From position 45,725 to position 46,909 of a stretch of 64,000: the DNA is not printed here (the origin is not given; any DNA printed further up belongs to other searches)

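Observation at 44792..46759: Standalone Cas4-like nuclease next to a GIY-YIG nuclease with a novel N-terminal domain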

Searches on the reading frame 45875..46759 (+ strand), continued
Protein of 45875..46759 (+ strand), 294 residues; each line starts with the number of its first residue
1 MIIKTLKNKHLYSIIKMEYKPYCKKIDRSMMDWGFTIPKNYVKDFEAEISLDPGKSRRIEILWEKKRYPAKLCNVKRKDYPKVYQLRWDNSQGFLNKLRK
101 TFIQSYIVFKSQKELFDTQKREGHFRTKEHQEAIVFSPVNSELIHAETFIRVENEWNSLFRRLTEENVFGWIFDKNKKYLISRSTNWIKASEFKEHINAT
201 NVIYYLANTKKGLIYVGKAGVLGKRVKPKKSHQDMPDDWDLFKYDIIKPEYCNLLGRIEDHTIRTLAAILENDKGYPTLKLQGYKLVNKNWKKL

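Call 32: fold_search(model_id=the predicted structure, library=pdb)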
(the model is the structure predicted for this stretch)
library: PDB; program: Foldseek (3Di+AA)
matches with E <= 10: 467; with E <= 0.001: 2
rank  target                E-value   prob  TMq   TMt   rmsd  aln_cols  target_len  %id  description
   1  4ldy_A                3.7e-04  1.00  0.27  0.25  19.5       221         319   10  Crystal structure of the DNA binding domain of the G245A mutant of arabidopsis thaliana auxin reponse factor 1 (released 2014-02-12)
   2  4ldw_B                9.0e-04  0.96  0.26  0.24  20.8       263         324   10  Crystal structure of the DNA Binding Domain of arabidopsis thaliana auxin response factor 1, P21 structure (released 2014-02-12)
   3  6sdg_B                1.4e-03  0.93  0.25  0.24  22.4       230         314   11  Crystal structure of the DNA binding domain of M. polymorpha Auxin Response Factor 2 (MpARF2) in complex with High Aff (released 2020-04-08)
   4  4ldv                  1.5e-03  0.93  0.24  0.22  18.8       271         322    8  Crystal structure of the DNA binding domain of A. thailana auxin response factor 1 (released 2014-02-12)
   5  6sdg_A                1.6e-03  0.91  0.23  0.22  20.0       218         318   13  Crystal structure of the DNA binding domain of M. polymorpha Auxin Response Factor 2 (MpARF2) in complex with High Aff (released 2020-04-08)
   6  8oj1_A                2.2e-03  1.00  0.26  0.27   9.6       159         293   10  Crystal structure of the DNA binding domain of M. polymorpha Auxin Response Factor 2 (MpARF2) in complex with High Aff (released 2024-04-03)
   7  4ldw_A                2.4e-03  0.92  0.26  0.25  20.2       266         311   10  Crystal structure of the DNA Binding Domain of arabidopsis thaliana auxin response factor 1, P21 structure (released 2014-02-12)
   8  6c5d_B                3.3e-03  1.00  0.24  0.47  10.0       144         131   12  N-terminal domain of Helicobacter pylori LlaJI.R1 (released 2018-06-27)
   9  4ldu                  1.0e-02  0.99  0.25  0.22   9.9       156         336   10  Crystal structure of the DNA binding domain of Arabidopsis thaliana auxin response factor 5 (released 2014-02-12)
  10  6j9a_A                6.2e-02  0.97  0.24  0.59   6.9       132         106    8  Crystal structure of Arabidopsis thaliana VAL1 in complex with FLC DNA fragment (released 2019-05-29)
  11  2yee                  7.9e-02  0.08  0.12  0.15  23.4       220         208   10  HSP90 inhibitors and drugs from fragment and virtual screening (released 2011-06-15)
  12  6j9c_D                1.3e-01  0.82  0.25  0.55   5.8       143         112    8  Crystal structure of Arabidopsis thaliana transcription factor LEC2-DNA complex (released 2019-05-29)
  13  9a5d_A                1.5e-01  0.05  0.11  0.06  39.0       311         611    9  Integrative model of WALK-YYCH by crosslinking MS and deep learning (released 2024-09-18)
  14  8jr7_MODEL_1_A        2.4e-01  0.04  0.12  0.14  23.2       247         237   11  N-terminal domain of Hsp90 mutant (released 2024-12-25)
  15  3lid_B                2.9e-01  0.13  0.12  0.13  13.0       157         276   16  Crystal Structure of the extracellular domain of the putative histidine kinase vpHK1S-Z8 (released 2010-05-05)
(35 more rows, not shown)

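Call 34: search_solved_structures(query=A2, max_evalue=10, show_alignments=4)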
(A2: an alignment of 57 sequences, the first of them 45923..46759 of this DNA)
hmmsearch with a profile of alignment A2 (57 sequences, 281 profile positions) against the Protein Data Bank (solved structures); distinct sequences matched with E-value up to 10: 8.
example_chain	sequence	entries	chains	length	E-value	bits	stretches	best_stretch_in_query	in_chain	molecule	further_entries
2wsh_A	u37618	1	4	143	0.0012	21.5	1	188-224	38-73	ENDONUCLEASE II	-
1mk0_A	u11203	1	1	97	0.0038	19.8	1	191-220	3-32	Intron-associated endonuclease 1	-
1yd6_A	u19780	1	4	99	0.015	17.9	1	193-219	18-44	UvrC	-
6xrx_A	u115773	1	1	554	0.17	14.4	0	117-166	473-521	Maltose/maltodextrin-binding periplasmic protein, Mosquito protein AZ1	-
1ycz_A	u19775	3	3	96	0.32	13.5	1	196-221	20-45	UvrABC system protein C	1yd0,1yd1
1yd5_A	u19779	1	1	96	0.34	13.4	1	196-220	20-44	UvrABC system protein C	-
1yd3_A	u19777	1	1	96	0.54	12.8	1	196-218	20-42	UvrABC system protein C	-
3h8i_A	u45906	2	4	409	1.5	11.3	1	223-248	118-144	NADH oxidase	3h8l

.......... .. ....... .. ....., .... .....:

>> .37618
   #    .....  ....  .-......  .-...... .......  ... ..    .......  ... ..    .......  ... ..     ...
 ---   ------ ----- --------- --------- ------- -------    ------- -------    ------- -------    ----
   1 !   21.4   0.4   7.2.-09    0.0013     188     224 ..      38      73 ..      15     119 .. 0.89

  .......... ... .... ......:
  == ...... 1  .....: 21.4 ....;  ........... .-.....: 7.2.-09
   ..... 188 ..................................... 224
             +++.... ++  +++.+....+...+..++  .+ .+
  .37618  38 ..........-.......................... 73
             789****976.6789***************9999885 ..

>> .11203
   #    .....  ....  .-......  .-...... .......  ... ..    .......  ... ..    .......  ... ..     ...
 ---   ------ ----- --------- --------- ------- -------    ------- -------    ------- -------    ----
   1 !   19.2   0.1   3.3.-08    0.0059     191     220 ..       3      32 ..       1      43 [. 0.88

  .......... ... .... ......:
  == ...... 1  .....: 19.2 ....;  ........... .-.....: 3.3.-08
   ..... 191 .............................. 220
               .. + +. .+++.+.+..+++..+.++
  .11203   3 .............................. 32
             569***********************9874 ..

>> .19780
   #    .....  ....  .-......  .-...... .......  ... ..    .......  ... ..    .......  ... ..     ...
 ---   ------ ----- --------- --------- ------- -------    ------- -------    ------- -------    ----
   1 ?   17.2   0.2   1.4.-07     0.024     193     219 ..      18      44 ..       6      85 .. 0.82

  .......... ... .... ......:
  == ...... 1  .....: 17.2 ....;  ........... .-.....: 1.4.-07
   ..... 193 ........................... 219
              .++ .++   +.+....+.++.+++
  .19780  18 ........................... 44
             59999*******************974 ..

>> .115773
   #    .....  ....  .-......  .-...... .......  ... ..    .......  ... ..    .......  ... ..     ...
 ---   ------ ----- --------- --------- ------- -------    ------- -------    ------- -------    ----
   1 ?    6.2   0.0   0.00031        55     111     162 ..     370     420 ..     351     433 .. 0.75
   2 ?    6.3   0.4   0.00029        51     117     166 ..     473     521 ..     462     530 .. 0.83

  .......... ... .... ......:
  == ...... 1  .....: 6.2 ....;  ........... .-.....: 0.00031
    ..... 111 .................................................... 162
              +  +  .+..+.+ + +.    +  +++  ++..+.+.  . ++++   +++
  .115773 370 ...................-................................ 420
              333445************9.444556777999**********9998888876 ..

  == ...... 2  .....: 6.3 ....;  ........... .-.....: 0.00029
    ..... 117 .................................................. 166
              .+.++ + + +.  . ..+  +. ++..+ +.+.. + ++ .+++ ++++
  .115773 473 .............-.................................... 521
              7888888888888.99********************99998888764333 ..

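Call 35: search_protein_families(library=pfam, alignment_id=A2, max_evalue=0.1)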
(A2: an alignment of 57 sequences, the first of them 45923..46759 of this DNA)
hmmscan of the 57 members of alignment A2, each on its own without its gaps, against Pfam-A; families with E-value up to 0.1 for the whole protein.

A. member 1, window:45923-46759:+ (278 aa): 1 family
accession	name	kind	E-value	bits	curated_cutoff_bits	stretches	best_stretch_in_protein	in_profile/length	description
PF14536.11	DUF4441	-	0.095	13.3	24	0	130-192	43-102/116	Domain of unknown function (DUF4441)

B. families by the number of members that match (of 57 scanned): 27 families (the first 25 are shown)
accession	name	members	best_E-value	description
PF01541.30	GIY-YIG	48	1.2e-08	GIY-YIG catalytic domain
PF20815.3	GIY_YIG_2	8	0.0015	GIY-YIG catalytic domain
PF19789.6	DUF6273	1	0.0053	Domain of unknown function (DUF6273)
PF15095.12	IL33_bt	1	0.0066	Interleukin 33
PF20521.3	DUF6736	1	0.0077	Family of unknown function (DUF6736)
PF10357.16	WH_KIN17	1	0.012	KIN17 WH-like domain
PF02519.19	Auxin_inducible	1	0.012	Auxin responsive protein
PF06856.16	AcMNPV_Orf17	1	0.014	Autographa californica nuclear polyhedrosis virus (AcMNPV), Orf17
PF08622.16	Svf1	1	0.017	Svf1-like N-terminal lipocalin domain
PF10699.14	HAP2-GCS1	1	0.021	Male gamete fusion factor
PF01087.27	GalP_UDP_transf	1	0.026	Galactose-1-phosphate uridyl transferase, N-terminal domain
PF05212.18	DUF707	1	0.028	Protein of unknown function (DUF707)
PF12164.13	SporV_AA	1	0.037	Stage V sporulation protein AA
PF05916.17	Sld5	1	0.039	GINS complex protein helical bundle domain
PF02195.25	ParB_N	1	0.041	ParB N-terminal domain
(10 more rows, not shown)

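Call 37: search_protein_families(library=pfam, proteins=[L013:6855-8273:+, L013:8283-9128:+, L022:2936-6004:+, L022:1789-2952:+, L019:6664-7413:+, L019:7337-8158:+, L023:7685-8521:+, L008:6916-7200:+, L007:4782-5591:-, L012:5242-5637:+], max_evalue=0.01)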
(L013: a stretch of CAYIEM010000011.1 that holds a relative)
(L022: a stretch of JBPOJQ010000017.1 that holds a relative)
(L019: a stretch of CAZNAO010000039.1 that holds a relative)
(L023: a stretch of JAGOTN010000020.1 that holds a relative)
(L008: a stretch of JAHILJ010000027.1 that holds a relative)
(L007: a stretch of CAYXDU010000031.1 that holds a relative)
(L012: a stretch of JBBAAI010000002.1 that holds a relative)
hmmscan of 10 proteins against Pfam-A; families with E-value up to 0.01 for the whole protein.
L013:6855-8273:+ (472 aa): 1 family
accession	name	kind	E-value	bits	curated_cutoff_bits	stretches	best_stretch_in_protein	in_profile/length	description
PF18742.7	DpnII-MboI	-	2.8e-38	131.3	27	1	320-464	2-144/150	REase_DpnII-MboI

L013:8283-9128:+ (281 aa): 1 family
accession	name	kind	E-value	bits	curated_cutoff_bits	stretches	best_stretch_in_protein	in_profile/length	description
PF02086.21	MethyltransfD12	-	1.3e-18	68.1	22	1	9-245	1-242/253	D12 class N6 adenine-specific DNA methyltransferase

L022:2936-6004:+ (1022 aa): 8 families
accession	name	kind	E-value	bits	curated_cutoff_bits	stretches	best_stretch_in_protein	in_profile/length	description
PF12008.13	EcoR124_C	-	4.9e-67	226.7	23.1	1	752-1012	1-260/260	Type I restriction and modification enzyme - subunit R C terminal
PF22679.2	T1R_D3-like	-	3.7e-59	200.1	27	1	566-731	2-158/158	Type I restriction enzyme subunit R domain 3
PF18766.7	SWI2_SNF2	-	1.5e-55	188.7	26.7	1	297-520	1-207/221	SWI2/SNF2 ATPase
PF04313.20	HSDR_N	-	2.5e-45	155.2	25.1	1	34-225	1-197/198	Type I restriction enzyme R protein N terminus (HSDR_N)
PF04851.21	ResIII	-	1.5e-39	136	22.5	1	293-461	3-163/164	Type III restriction enzyme, res subunit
PF00270.35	DEAD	-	7.2e-10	39.3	26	1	330-461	22-161/167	DEAD/DEAH box helicase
PF13588.12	HSDR_N_2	-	4.5e-05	23.9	25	1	143-229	26-105/110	Type I restriction enzyme R protein N terminus (HSDR_N)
PF18196.7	Cdh1_DBD_1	-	0.003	18.3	26.4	0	798-858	4-64/120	Chromodomain helicase DNA-binding domain 1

L022:1789-2952:+ (387 aa): 1 family
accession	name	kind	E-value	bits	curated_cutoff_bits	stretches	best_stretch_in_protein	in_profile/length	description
PF01420.25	Methylase_S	-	5e-51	173.7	22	2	19-176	3-167/168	Type I restriction modification DNA specificity domain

L019:6664-7413:+ (249 aa): 2 families
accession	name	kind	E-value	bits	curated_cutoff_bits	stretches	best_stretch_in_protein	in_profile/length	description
PF12705.13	PDDEXK_1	-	2.4e-13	51.1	22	1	82-241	107-243/247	PD-(D/E)XK nuclease superfamily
PF12684.13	DUF3799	-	0.0015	18.8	26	1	131-239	121-231/233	PDDEXK-like domain of unknown function (DUF3799)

L019:7337-8158:+ (273 aa): 2 families
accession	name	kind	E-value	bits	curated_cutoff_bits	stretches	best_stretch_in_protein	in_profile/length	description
PF08378.17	NERD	-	1.3e-15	58.3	22.1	1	110-214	2-111/111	Nuclease-related domain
PF13829.11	DUF4191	-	0.0013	18.6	30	1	55-155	29-126/219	Domain of unknown function (DUF4191)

L023:7685-8521:+ (278 aa): 3 families
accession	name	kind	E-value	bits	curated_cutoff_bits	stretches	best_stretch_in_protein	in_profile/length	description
PF01343.23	Peptidase_S49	-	1.2e-35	123.2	24.9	1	123-269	4-150/154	Peptidase family S49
PF25145.1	NfeD1b_N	-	1.6e-06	28.3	40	1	95-163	29-97/189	NfeD1b, N-terminal domain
PF00574.28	CLP_protease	-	5.2e-05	23.6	20.2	0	79-149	28-98/182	Clp protease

L008:6916-7200:+ (94 aa): 0 families

L007:4782-5591:- (269 aa): 1 family
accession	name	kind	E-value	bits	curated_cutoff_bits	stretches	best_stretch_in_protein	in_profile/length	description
PF01008.23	IF-2B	-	1.5e-46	159.3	22.4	1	72-259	85-277/280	Initiation factor 2 subunit family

L012:5242-5637:+ (131 aa): 1 family
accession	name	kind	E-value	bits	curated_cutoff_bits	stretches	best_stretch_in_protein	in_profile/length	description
PF03073.20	TspO_MBR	-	2.7e-27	95.8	24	1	4-128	21-144/145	TspO/MBR family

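Call 70: find_related_loci(query=A1, collection=viral_contigs, flank=5000)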
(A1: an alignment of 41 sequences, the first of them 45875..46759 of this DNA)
Query A1 (294 aa) in viral_contigs; peptide patterns used: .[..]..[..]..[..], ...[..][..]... (x = any residue, [..] = any of these).
103 stretches matched a pattern, but none encodes a relative of the query by tblastn (E <= 1e-3).

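Call 71: search_solved_structures(query=P0261, max_evalue=1)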
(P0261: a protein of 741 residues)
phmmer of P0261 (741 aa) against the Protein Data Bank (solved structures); distinct sequences matched with E-value up to 1: 3.
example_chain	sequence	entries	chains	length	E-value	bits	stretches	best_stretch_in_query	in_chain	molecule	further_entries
6hz4_A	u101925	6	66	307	4.1e-06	28.8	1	410-583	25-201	5-methylcytosine-specific restriction enzyme B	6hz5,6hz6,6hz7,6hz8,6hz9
6ut6_A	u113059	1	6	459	1e-05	27.5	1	410-582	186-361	5-methylcytosine-specific restriction enzyme B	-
7vsr_A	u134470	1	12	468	1.1e-05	27.5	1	410-582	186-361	5-methylcytosine-specific restriction enzyme B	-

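Call 76: search_protein_families(library=pfam, alignment_id=A5, max_evalue=0.00001)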
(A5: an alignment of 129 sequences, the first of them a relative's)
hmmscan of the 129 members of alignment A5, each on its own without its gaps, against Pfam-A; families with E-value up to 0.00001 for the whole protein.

A. member 1, L007:350-742:+ (130 aa): 1 family
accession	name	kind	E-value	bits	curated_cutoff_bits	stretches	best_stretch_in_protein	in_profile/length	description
PF02996.22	Prefoldin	-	7.3e-15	55.4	23.2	1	17-128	2-115/120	Prefoldin subunit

B. families by the number of members that match (of 129 scanned): 97 families (the first 25 are shown)
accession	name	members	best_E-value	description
PF01420.25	Methylase_S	4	5e-51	Type I restriction modification DNA specificity domain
PF04851.21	ResIII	4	1.5e-39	Type III restriction enzyme, res subunit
PF18766.7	SWI2_SNF2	3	4.9e-60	SWI2/SNF2 ATPase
PF22679.2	T1R_D3-like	3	8.8e-60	Type I restriction enzyme subunit R domain 3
PF03073.20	TspO_MBR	3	2e-51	TspO/MBR family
PF02086.21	MethyltransfD12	3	8.2e-34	D12 class N6 adenine-specific DNA methyltransferase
PF07669.17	Eco57I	3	3.3e-25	Eco57I restriction-modification methylase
PF02384.22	N6_Mtase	2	1.9e-68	N-6 DNA Methylase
PF12008.13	EcoR124_C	2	4.9e-67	Type I restriction and modification enzyme - subunit R C terminal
PF01008.23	IF-2B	2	1.5e-46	Initiation factor 2 subunit family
PF04313.20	HSDR_N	2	1.7e-46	Type I restriction enzyme R protein N terminus (HSDR_N)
PF01343.23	Peptidase_S49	2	3.3e-40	Peptidase family S49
PF01555.25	N6_N4_Mtase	2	1.3e-22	DNA methylase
PF08378.17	NERD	2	1.4e-16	Nuclease-related domain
PF02996.22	Prefoldin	2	7.3e-15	Prefoldin subunit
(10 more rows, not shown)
